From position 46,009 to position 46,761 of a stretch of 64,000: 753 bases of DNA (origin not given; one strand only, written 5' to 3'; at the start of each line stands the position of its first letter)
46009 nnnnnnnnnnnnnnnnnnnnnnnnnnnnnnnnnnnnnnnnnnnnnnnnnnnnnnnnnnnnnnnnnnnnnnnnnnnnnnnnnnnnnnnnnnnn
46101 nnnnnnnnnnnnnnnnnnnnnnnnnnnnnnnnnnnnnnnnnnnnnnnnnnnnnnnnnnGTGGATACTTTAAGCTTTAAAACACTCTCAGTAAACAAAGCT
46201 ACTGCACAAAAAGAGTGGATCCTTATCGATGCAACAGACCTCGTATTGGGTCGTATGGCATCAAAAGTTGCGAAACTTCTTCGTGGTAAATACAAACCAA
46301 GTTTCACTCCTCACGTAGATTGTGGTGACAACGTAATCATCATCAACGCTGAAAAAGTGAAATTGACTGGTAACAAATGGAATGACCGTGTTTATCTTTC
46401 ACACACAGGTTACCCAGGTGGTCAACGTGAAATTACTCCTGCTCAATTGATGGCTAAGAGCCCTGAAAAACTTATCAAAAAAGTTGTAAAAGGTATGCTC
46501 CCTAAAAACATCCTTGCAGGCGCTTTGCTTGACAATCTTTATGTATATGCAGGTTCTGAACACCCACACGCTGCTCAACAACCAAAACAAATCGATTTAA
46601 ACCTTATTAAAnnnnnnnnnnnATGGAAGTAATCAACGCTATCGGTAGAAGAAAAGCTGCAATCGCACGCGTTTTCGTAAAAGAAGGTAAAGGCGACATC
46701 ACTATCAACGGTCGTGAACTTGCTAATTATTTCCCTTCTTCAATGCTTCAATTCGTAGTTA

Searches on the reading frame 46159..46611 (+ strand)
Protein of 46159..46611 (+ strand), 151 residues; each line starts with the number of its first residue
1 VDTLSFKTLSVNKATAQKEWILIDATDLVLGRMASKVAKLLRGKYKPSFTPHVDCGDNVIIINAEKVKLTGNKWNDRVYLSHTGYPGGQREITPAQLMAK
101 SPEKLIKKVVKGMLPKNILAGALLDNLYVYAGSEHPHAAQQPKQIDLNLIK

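Call 83: search_protein_families(library=pfam, proteins=[window:46159-46611:+], max_evalue=0.001)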
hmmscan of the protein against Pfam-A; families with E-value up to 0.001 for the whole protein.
window:46159-46611:+ (151 aa): 1 family
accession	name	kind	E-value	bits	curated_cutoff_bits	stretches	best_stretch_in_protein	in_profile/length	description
PF00572.24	Ribosomal_L13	-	2.6e-48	163.5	23.8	1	18-136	1-119/119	Ribosomal protein L13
